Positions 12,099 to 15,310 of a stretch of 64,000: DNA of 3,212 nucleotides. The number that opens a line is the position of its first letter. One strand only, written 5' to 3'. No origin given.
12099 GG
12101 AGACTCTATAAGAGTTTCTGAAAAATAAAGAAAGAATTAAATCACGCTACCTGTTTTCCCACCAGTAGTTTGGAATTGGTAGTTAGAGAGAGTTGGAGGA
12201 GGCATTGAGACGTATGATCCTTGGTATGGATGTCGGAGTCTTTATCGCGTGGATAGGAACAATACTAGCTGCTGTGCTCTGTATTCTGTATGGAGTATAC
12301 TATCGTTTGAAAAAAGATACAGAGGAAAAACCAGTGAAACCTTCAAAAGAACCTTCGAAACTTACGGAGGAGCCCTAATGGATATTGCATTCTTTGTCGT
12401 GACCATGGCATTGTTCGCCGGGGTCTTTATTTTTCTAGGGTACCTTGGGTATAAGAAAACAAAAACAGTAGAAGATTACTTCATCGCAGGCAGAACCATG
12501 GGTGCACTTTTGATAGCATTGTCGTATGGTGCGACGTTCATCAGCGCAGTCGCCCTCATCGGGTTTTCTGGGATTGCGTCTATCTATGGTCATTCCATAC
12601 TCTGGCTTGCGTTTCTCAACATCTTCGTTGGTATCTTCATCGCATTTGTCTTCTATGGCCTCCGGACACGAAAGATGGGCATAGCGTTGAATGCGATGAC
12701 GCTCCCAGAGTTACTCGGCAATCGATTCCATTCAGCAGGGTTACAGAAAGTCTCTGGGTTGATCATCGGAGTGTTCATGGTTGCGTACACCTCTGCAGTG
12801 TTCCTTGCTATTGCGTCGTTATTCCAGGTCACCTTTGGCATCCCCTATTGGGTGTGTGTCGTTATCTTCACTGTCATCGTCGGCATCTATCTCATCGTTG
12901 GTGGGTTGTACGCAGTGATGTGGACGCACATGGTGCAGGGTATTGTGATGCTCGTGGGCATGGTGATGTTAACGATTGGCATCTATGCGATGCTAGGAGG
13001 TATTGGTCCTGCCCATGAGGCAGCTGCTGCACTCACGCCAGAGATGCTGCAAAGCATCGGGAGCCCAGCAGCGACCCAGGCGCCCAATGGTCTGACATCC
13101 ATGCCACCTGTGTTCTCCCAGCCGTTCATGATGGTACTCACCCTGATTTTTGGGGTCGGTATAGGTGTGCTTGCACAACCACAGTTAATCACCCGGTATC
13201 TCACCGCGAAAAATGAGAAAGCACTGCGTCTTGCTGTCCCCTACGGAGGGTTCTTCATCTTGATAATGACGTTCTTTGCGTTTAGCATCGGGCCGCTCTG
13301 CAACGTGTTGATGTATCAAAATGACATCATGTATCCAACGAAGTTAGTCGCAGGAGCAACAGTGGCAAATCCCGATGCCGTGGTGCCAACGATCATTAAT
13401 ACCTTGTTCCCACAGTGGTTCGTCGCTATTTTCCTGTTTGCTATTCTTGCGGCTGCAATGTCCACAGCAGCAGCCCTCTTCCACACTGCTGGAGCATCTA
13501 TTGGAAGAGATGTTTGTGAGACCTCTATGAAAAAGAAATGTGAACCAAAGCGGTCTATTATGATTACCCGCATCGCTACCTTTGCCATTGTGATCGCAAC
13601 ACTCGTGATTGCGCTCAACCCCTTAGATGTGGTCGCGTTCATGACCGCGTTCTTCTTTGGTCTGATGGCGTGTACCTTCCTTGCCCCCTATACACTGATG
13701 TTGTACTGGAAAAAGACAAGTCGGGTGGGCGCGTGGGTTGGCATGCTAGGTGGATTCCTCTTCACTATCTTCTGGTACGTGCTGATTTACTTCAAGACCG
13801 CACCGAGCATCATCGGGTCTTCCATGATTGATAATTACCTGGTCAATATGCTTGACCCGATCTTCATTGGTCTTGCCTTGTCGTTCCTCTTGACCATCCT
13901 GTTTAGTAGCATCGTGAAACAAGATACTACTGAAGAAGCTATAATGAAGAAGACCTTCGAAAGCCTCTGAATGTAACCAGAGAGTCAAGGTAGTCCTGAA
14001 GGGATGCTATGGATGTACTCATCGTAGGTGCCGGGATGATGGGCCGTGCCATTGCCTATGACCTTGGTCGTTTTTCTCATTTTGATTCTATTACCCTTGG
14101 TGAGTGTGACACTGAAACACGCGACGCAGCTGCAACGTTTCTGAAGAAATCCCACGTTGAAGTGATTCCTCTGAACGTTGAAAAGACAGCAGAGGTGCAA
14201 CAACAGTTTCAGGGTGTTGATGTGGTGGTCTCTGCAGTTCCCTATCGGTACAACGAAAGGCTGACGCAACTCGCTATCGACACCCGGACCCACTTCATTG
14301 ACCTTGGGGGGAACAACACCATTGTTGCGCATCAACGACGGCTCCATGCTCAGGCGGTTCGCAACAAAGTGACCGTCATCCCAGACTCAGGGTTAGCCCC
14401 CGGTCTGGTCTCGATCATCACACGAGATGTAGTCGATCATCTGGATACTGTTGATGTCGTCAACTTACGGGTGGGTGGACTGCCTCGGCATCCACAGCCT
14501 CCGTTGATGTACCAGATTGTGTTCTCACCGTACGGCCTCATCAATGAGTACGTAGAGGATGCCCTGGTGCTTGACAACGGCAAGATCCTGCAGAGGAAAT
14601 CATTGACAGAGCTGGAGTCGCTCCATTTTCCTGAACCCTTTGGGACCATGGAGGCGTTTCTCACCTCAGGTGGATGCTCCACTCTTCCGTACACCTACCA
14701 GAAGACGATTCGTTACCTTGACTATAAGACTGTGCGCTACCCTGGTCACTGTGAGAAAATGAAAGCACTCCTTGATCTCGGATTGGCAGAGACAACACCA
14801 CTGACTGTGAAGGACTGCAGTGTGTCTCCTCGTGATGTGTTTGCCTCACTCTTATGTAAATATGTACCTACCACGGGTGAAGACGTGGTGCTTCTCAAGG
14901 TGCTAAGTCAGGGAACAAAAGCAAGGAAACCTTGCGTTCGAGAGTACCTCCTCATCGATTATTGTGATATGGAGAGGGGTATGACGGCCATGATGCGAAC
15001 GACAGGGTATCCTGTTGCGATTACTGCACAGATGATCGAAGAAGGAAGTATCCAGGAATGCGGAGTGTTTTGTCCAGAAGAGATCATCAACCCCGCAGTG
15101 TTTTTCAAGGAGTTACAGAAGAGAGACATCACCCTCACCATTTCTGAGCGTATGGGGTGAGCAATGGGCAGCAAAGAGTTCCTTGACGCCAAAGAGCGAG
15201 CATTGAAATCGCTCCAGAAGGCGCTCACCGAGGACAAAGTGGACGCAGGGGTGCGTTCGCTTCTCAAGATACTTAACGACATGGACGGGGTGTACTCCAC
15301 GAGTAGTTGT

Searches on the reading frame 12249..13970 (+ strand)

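Call 76: search_protein_families(library=pfam, proteins=[window:12249-13970:+], max_evalue=0.000001)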
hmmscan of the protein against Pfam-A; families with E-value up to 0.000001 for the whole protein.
window:12249-13970:+ (573 aa): 1 family
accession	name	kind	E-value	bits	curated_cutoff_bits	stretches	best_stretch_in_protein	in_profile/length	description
PF00474.23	SSF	-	7.5e-60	203.3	22.8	1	77-502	1-406/406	Sodium:solute symporter family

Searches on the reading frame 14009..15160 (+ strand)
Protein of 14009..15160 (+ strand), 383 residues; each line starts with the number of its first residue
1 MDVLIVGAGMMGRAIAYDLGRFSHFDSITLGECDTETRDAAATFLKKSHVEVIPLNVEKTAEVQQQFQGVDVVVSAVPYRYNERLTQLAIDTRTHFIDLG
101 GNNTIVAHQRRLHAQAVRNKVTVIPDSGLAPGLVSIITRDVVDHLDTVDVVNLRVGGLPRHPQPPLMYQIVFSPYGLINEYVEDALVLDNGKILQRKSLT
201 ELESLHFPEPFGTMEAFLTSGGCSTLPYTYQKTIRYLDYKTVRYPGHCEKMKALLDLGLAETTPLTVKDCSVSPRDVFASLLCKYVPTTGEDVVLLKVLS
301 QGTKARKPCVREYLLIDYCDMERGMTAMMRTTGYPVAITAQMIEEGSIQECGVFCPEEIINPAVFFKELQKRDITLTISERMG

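Call 76: search_protein_families(library=pfam, proteins=[window:14009-15160:+], max_evalue=0.000001)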
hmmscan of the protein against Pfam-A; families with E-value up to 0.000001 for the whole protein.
window:14009-15160:+ (383 aa): 2 families
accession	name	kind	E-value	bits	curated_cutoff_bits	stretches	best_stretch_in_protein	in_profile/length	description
PF16653.10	Sacchrp_dh_C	-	7.3e-41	141.5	31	1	128-372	1-263/265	Saccharopine dehydrogenase C-terminal domain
PF03435.24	Sacchrp_dh_NADP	-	4e-17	63.2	25.1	1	3-124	1-129/129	Saccharopine dehydrogenase NADP binding domain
